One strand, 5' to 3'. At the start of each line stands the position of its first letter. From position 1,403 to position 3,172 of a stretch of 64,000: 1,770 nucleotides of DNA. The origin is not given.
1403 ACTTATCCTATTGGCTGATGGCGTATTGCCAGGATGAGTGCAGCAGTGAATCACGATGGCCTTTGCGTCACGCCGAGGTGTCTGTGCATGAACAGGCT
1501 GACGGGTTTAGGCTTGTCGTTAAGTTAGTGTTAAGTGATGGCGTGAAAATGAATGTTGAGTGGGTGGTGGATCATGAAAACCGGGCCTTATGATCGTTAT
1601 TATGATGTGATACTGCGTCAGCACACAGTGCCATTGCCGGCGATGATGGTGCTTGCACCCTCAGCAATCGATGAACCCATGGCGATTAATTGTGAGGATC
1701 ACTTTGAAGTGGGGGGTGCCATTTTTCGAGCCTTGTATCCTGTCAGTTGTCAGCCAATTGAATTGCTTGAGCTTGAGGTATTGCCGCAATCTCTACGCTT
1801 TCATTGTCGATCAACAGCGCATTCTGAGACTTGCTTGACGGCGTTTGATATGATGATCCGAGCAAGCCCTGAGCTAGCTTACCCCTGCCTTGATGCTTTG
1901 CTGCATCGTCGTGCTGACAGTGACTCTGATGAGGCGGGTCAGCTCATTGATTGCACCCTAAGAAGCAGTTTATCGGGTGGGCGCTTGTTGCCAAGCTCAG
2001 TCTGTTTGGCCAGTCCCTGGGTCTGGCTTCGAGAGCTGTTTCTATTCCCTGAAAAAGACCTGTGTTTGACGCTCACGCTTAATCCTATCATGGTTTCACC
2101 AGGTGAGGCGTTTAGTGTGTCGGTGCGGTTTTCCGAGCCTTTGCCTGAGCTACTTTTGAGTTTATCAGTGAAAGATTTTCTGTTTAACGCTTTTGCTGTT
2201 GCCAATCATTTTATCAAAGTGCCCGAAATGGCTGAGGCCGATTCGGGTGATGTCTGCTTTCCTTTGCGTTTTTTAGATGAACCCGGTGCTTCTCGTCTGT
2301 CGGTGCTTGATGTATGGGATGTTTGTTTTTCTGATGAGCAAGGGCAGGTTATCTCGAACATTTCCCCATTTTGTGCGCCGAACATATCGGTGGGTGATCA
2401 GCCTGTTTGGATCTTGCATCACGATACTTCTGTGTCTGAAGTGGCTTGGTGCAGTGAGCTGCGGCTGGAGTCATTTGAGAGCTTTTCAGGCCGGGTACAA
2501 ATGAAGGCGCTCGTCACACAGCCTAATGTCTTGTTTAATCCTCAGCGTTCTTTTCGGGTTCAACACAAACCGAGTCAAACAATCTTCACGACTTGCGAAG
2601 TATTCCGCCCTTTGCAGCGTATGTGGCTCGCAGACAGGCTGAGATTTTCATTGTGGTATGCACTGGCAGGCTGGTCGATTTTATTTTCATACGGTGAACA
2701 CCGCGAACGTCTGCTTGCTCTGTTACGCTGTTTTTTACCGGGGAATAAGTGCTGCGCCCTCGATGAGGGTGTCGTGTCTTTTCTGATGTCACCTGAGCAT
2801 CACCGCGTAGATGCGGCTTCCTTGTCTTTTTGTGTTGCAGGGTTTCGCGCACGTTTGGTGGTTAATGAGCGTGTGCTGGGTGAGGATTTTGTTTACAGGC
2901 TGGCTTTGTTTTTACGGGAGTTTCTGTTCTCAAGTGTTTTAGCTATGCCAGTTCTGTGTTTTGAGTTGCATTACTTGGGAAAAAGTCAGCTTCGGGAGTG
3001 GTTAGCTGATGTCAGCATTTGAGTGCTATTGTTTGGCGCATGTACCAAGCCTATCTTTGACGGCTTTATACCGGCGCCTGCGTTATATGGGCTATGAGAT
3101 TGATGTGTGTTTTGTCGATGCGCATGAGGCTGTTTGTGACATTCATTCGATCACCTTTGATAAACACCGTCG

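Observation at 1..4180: Divergent type VI secretion-like module (Hcp plus TssE/F/G-like trio), cut by the window edge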

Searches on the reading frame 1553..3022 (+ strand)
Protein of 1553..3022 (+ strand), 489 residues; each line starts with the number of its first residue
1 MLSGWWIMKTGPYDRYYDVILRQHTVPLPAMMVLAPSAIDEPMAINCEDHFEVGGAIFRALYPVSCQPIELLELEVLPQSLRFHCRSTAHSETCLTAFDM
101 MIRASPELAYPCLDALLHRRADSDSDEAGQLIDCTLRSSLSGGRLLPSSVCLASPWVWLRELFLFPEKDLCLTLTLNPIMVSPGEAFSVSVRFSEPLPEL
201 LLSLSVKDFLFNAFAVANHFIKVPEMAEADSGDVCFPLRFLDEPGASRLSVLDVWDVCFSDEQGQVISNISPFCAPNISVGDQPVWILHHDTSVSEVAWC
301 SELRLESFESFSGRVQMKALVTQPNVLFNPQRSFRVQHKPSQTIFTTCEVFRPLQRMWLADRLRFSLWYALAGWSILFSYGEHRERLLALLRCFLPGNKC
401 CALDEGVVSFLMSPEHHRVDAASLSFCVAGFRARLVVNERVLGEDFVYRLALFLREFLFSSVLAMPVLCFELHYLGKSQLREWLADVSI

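Call 3: search_protein_families(library=pfam, proteins=[window:1553-3022:+], max_evalue=1)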
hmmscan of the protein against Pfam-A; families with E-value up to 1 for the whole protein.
window:1553-3022:+ (489 aa): 1 family
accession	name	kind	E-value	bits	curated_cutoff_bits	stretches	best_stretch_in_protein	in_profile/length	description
PF05947.17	T6SS_TssF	-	1.8e-07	30.6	25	1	143-458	240-575/608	Type VI secretion system, TssF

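Call 4: search_protein_families(library=ncbifam, proteins=[window:1553-3022:+], max_evalue=1)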
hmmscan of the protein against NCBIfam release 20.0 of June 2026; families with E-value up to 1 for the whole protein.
window:1553-3022:+ (489 aa): 1 family
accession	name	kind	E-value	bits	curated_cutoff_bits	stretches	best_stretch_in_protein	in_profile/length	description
TIGR03359.1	VI_chp_6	equivalog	9.5e-05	21.5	260.3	1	145-458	234-565/600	type VI secretion system baseplate subunit TssF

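Call 10: search_solved_structures(query=window:1553-3022:+, max_evalue=10, show_alignments=2)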
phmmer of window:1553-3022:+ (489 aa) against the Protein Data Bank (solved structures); distinct sequences matched with E-value up to 10: 3.
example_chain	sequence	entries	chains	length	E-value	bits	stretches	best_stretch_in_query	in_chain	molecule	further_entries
2vlp_B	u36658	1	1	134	2.7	10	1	264-296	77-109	COLICIN E9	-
1bxi_B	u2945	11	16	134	2.7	10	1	264-296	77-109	PROTEIN (COLICIN E9) | COLICIN E9 | Colicin-E9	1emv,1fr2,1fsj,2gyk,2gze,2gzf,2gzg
2vlo_B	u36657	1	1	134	2.7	10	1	264-296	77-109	COLICIN E9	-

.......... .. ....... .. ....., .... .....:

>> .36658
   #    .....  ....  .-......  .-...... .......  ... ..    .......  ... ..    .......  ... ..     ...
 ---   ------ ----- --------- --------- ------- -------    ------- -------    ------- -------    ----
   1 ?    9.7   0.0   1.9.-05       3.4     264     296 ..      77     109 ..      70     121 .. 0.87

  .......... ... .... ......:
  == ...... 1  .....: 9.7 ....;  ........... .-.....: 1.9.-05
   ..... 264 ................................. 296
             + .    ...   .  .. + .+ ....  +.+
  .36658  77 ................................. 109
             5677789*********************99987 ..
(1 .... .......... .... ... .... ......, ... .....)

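Call 22: search_protein_representatives(protein=window:1553-3022:+)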
Query: 489 residues. Proteins with E-value up to 0.001 (for the whole library): 3; up to 1e-10: 3; up to 1e-30: 2. The best 3 are listed.
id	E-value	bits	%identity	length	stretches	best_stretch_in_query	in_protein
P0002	0.0e+00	1106.0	100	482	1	8-489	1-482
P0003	1.9e-35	139.2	28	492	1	14-475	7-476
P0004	2.4e-13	66.3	23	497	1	28-485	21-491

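Call 24: find_related_loci(query=A1, collection=genome_contigs, flank=10000)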
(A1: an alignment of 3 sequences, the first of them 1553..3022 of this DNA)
Query A1 (489 aa) in genome_contigs; peptide patterns used: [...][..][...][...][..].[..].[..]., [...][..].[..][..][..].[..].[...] (x = any residue, [..] = any of these).
65 stretches matched a pattern, but none encodes a relative of the query by tblastn (E <= 1e-3).

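Call 25: find_related_loci(query=A1, collection=metagenome_contigs, flank=10000)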
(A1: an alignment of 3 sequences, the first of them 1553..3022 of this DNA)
Query A1 (489 aa) in metagenome_contigs; peptide patterns used: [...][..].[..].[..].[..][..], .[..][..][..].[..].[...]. (x = any residue, [..] = any of these).
599 stretches matched a pattern, but none encodes a relative of the query by tblastn (E <= 1e-3).

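Call 26: find_homologous_proteins(query=A1, max_evalue=0.001)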
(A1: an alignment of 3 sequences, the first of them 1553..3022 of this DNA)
Query A1 (3 sequences) (489 aa, profile of the alignment): 3 proteins with E <= 0.001 among 8000 candidates.
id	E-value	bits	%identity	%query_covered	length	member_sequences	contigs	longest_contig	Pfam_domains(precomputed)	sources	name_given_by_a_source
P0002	1.8e-235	801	100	99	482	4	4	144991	PF05947.18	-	-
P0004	2.0e-233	794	21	98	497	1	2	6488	PF05947.18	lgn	-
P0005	1.2e-9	56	24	23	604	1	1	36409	PF05947.18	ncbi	-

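Call 27: find_encoding_contigs(protein=P0004, flank=10000, max_places=4)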
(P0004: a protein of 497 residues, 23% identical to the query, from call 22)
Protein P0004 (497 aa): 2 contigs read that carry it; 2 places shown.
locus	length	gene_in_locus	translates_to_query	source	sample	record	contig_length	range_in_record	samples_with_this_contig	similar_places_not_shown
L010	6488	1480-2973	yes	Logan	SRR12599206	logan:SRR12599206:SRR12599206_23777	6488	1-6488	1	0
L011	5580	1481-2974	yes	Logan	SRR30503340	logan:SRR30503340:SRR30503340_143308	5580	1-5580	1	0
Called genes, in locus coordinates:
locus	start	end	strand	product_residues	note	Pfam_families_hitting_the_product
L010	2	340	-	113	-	?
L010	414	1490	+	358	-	PF05943:VipB, PF18945:VipB_2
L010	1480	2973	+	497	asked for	PF05947:T6SS_TssF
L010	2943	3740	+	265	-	-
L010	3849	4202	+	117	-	-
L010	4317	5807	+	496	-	PF07690:MFS_1, PF00854:PTR2, PF07690:MFS_1 (weak)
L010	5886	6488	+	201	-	?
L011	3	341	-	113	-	?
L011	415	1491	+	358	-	PF05943:VipB, PF18945:VipB_2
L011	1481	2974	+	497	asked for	PF05947:T6SS_TssF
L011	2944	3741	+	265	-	-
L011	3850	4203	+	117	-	-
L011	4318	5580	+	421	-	?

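Call 28: find_encoding_contigs(protein=P0003, flank=10000, max_places=4)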
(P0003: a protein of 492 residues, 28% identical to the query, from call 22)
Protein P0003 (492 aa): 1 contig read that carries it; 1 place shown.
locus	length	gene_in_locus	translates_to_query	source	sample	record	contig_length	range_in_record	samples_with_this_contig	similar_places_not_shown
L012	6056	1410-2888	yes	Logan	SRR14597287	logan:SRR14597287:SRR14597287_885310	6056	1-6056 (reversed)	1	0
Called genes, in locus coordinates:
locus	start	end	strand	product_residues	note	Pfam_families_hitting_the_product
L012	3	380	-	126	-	?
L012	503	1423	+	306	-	-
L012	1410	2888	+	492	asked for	PF05947:T6SS_TssF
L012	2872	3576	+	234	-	-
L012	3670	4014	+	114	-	-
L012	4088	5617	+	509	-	PF07690:MFS_1, PF00854:PTR2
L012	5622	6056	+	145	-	?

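Call 50: search_solved_structures(query=A1, max_evalue=10, show_alignments=2)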
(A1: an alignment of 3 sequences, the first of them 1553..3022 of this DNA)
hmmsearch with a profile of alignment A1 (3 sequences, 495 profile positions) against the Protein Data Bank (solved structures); distinct sequences matched with E-value up to 10: 1.
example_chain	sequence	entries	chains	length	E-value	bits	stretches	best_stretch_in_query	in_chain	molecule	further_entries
6giy_A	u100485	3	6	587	0.019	17.2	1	134-250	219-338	TssF | Putative type VI secretion protein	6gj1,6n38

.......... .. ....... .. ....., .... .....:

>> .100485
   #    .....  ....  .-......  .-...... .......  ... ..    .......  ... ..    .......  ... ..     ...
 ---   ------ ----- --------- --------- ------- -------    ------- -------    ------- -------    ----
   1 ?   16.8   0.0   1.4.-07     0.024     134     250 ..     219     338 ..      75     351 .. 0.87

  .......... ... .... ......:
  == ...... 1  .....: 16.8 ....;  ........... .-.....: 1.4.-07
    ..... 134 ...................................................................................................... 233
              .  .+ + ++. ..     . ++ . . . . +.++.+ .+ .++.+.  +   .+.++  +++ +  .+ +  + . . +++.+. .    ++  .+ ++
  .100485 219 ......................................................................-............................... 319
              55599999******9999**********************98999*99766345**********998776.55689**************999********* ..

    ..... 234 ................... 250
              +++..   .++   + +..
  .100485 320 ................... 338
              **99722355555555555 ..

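Call 55: search_dna_similar(query=P0005, collection=plasmids, mode=protein, max_rows=30, rows=spread)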
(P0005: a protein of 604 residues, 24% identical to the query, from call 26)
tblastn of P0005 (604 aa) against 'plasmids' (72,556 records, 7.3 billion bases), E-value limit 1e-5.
Records with a match: 581; places in all: 628; records where one place covers at least 80% of the query: 561.
Best place of each record, by identity: <60% 581.
By first word of the organism name: Ralstonia 126; Rhizobium 94; Escherichia 78; Campylobacter 38; Burkholderia 25; Leisingera 18; Vibrio 15; Pantoea 12; Rahnella 12; Cronobacter 12; and 57 more.
By predicted mobility (MOB-suite, as given by PLSDB): non-mobilizable 280; conjugative 161; mobilizable 140.
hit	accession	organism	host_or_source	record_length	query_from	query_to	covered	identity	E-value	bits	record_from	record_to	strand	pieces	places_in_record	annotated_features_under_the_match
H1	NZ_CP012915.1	Azospirillum brasilense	Digitaria eriantha,microbe,root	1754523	5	604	99%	42.0%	6e-124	410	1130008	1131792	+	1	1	none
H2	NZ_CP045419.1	Pseudoalteromonas sp. THAF3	pure culture,Surface of a polyethylene ...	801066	4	604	100%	32.8%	3e-77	275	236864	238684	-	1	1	tssF: type VI secretion system baseplate subunit TssF | tssG: type VI secretion system baseplate subunit TssG | tssE: type VI secretion system baseplate subunit TssE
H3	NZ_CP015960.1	Paraburkholderia caribensis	Mimosa,single cell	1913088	5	586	96%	33.0%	7e-76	271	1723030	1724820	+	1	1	none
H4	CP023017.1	Ralstonia solanacearum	Solanum tuberosum,single cell,Potato ...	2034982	5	586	96%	32.8%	6e-78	276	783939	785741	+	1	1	vasA: type VI secretion system ImpG/VasA family protein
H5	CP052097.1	Ralstonia solanacearum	tomato,cell culture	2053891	5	586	96%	32.6%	6e-76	271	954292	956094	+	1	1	none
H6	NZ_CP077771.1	Pseudoalteromonas shioyasakiensis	Haliotis discus hannai,plate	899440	4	599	99%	31.7%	2e-75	270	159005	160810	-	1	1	tssF: type VI secretion system baseplate subunit TssF | tssE: type VI secretion system baseplate subunit TssE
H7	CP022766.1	Ralstonia solanacearum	Solanum tuberosum,single cell,Potato ...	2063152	5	586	96%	32.5%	3e-75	269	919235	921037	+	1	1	vasA: type VI secretion system baseplate subunit TssF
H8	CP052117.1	Ralstonia solanacearum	tomato,cell culture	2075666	5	586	96%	32.5%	3e-75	269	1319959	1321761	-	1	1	tssF: type VI secretion system baseplate subunit TssF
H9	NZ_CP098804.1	Rhizobium anhuiense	Trifolium dubium,Cell culture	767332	25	604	96%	32.3%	9e-68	247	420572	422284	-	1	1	tssF: type VI secretion system baseplate subunit TssF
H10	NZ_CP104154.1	Rhizobium sophoriradicis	Phaseolus vulgaris,cell culture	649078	25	604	96%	32.0%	1e-64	238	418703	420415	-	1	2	tssF: type VI secretion system baseplate subunit TssF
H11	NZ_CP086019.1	Ralstonia sp. RS642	sunflower,cell culture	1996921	5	586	96%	31.8%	5e-75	268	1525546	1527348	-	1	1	none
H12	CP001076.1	Rhizobium etli CIAT 652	-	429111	4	579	95%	32.0%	3e-65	239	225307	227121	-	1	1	hypothetical conserved protein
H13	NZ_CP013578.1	Rhizobium phaseoli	Phaseolus vulgaris,Whole ...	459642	4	579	95%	32.0%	3e-65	239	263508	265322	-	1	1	tssF: type VI secretion system baseplate subunit TssF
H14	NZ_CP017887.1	Pseudomonas frederiksbergensis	whole organism,glacial stream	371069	4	604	100%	30.4%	2e-53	204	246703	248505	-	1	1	tssF: type VI secretion system baseplate subunit TssF | tssG: type VI secretion system baseplate subunit TssG | tssE: type VI secretion system baseplate subunit TssE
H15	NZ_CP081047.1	Leisingera aquaemixtae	-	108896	4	599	99%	30.4%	1e-61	228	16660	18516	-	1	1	tssF: type VI secretion system baseplate subunit TssF | tssG: type VI secretion system baseplate subunit TssG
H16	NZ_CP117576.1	Escherichia albertii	whole organism,bird (unidentified ...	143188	4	577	95%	30.6%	5e-65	239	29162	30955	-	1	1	tssF: type VI secretion system baseplate subunit TssF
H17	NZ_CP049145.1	Cronobacter sakazakii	Soja milk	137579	4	578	95%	29.8%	2e-40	166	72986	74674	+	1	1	tssF: type VI secretion system baseplate subunit TssF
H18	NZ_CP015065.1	Mesorhizobium ciceri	Astragalus pelecinus,Pure Sample,Plant ...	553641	8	591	97%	29.0%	5e-40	164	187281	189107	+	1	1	tssF: type VI secretion system baseplate subunit TssF | tssG: type VI secretion system baseplate subunit TssG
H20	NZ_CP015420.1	Rhodovulum sulfidophilum DSM 1374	cell culture,marine mud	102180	7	604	99%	27.7%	3e-39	162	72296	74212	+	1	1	tssF: type VI secretion system baseplate subunit TssF | tssG: type VI secretion system baseplate subunit TssG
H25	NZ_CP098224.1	Escherichia coli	Canis lupus familiaris,Rectal swab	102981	5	581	96%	25.9%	2e-50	196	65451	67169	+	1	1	tssF: type VI secretion system baseplate subunit TssF | hypothetical protein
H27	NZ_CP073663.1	Burkholderia contaminans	Homo sapiens,blood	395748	5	514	84%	26.8%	2e-27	125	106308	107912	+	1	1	tssF: type VI secretion system baseplate subunit TssF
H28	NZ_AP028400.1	Campylobacter jejuni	Homo sapiens,feces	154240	10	581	95%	21.0%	2e-29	132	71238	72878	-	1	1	tssF: type VI secretion system baseplate subunit TssF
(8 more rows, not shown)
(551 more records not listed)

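Call 57: get_annotated_region(hit=H2, flank=9000)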
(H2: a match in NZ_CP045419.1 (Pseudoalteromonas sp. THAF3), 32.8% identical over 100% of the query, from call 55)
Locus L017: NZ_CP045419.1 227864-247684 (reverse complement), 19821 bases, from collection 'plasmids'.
description: Pseudoalteromonas sp. THAF3 plasmid pTHAF3_a, complete sequence
organism: Pseudoalteromonas sp. THAF3 (NCBI taxid 2587843)
taxonomy: Bacteria; Pseudomonadota; Gammaproteobacteria; Alteromonadales; Pseudoalteromonadaceae; Pseudoalteromonas; Pseudoalteromonas sp. THAF3
host: -; source: pure culture,Surface of a polyethylene microplastic particle present in tank 6 of a marine aquarium ...; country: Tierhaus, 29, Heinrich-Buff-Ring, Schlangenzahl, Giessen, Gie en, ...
typing (MOB-suite, as given by PLSDB): non-mobilizable
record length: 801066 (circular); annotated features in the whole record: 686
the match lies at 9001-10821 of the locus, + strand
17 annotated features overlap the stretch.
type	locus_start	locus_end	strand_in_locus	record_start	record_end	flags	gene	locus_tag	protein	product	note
CDS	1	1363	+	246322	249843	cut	tssM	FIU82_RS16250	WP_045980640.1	type VI secretion system membrane subunit TssM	GO:0033103 - protein secretion by the type VI secretion system [Evidence IEA]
CDS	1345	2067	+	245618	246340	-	tagF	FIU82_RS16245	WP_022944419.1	type VI secretion system-associated protein TagF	-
CDS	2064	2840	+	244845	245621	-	-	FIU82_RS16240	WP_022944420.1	Stp1/IreP family PP2C-type Ser/Thr phosphatase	GO:0006470 - protein dephosphorylation [Evidence IEA]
CDS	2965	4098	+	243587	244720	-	tssA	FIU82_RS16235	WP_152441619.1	type VI secretion system protein TssA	-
CDS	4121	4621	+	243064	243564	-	tssB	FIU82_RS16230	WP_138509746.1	type VI secretion system contractile sheath small subunit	GO:0033103 - protein secretion by the type VI secretion system [Evidence IEA]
CDS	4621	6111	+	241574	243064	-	tssC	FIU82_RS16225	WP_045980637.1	type VI secretion system contractile sheath large subunit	GO:0033103 - protein secretion by the type VI secretion system [Evidence IEA]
CDS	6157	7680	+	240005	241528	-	tssC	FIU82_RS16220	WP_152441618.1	type VI secretion system contractile sheath large subunit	GO:0033103 - protein secretion by the type VI secretion system [Evidence IEA]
CDS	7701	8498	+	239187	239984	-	-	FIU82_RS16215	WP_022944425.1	type VI secretion system accessory protein TagJ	-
CDS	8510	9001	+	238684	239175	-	tssE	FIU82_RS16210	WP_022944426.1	type VI secretion system baseplate subunit TssE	GO:0033103 - protein secretion by the type VI secretion system [Evidence IEA]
CDS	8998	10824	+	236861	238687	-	tssF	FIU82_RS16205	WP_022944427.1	type VI secretion system baseplate subunit TssF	GO:0033103 - protein secretion by the type VI secretion system [Evidence IEA]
CDS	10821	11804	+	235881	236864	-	tssG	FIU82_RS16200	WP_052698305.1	type VI secretion system baseplate subunit TssG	GO:0033103 - protein secretion by the type VI secretion system [Evidence IEA]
CDS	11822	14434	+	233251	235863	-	tssH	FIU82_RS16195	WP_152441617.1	type VI secretion system ATPase TssH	GO:0033103 - protein secretion by the type VI secretion system [Evidence IEA]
CDS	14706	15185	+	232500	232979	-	-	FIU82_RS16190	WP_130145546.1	type VI secretion system tube protein Hcp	-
CDS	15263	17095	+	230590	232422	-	tssI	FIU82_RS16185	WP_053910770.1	type VI secretion system tip protein TssI/VgrG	GO:0033103 - protein secretion by the type VI secretion system [Evidence IEA]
CDS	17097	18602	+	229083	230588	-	-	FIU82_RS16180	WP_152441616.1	Mbeg1-like protein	-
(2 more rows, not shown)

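Call 58: get_annotated_region(hit=H14, flank=3000)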
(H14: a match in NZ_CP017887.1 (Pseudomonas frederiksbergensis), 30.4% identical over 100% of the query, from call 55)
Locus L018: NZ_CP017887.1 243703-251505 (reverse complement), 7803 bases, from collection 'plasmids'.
description: Pseudomonas frederiksbergensis strain ERDD5:01 plasmid unnamed1, complete sequence
organism: Pseudomonas frederiksbergensis (NCBI taxid 104087)
taxonomy: Bacteria; Pseudomonadota; Gammaproteobacteria; Pseudomonadales; Pseudomonadaceae; Pseudomonas; Pseudomonas frederiksbergensis
host: -; source: whole organism,glacial stream; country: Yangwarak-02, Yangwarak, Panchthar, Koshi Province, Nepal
typing (MOB-suite, as given by PLSDB): mobilizable; relaxase MOBH
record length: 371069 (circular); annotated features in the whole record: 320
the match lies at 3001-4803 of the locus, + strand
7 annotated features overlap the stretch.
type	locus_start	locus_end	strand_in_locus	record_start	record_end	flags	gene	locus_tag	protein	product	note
CDS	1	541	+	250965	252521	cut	tssA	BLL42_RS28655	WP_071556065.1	type VI secretion system protein TssA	-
CDS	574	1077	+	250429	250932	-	tssB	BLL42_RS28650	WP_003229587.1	type VI secretion system contractile sheath small subunit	GO:0033103 - protein secretion by the type VI secretion system [Evidence IEA]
CDS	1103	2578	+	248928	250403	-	tssC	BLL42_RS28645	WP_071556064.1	type VI secretion system contractile sheath large subunit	GO:0033103 - protein secretion by the type VI secretion system [Evidence IEA]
CDS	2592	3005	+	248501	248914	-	tssE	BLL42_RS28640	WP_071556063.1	type VI secretion system baseplate subunit TssE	GO:0033103 - protein secretion by the type VI secretion system [Evidence IEA]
CDS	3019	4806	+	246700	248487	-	tssF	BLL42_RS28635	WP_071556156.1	type VI secretion system baseplate subunit TssF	GO:0033103 - protein secretion by the type VI secretion system [Evidence IEA]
CDS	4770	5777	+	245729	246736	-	tssG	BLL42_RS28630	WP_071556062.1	type VI secretion system baseplate subunit TssG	GO:0033103 - protein secretion by the type VI secretion system [Evidence IEA]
CDS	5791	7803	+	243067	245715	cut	tssH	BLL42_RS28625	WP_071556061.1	type VI secretion system ATPase TssH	GO:0033103 - protein secretion by the type VI secretion system [Evidence IEA]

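Call 59: get_annotated_region(hit=H15, flank=3000)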
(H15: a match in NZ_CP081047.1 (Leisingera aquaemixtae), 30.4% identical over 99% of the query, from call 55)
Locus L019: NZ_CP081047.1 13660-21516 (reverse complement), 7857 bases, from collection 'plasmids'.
description: Leisingera aquaemixtae strain M597 plasmid unnamed3, complete sequence
organism: Leisingera aquaemixtae (NCBI taxid 1396826)
taxonomy: Bacteria; Pseudomonadota; Alphaproteobacteria; Rhodobacterales; Roseobacteraceae; Leisingera; Leisingera aquaemixtae
host: -; source: -; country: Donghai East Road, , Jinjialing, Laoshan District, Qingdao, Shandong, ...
typing (MOB-suite, as given by PLSDB): non-mobilizable; replicon rep_cluster_378
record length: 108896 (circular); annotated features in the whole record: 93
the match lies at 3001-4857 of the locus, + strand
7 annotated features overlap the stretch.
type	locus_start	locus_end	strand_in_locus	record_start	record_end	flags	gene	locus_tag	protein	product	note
CDS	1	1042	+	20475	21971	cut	tssC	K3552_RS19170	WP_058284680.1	type VI secretion system contractile sheath large subunit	GO:0033103 - protein secretion by the type VI secretion system [Evidence IEA]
CDS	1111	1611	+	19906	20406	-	-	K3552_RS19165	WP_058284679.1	type VI secretion system tube protein Hcp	-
CDS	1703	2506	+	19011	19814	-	-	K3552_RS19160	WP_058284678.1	type VI secretion system accessory protein TagJ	-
CDS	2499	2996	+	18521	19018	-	tssE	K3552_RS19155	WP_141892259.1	type VI secretion system baseplate subunit TssE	GO:0033103 - protein secretion by the type VI secretion system [Evidence IEA]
CDS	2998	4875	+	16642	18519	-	tssF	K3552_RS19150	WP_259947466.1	type VI secretion system baseplate subunit TssF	GO:0033103 - protein secretion by the type VI secretion system [Evidence IEA]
CDS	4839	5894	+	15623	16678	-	tssG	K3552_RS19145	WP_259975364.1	type VI secretion system baseplate subunit TssG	GO:0033103 - protein secretion by the type VI secretion system [Evidence IEA]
CDS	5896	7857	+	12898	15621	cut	tssH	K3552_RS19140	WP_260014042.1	type VI secretion system ATPase TssH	GO:0033103 - protein secretion by the type VI secretion system [Evidence IEA]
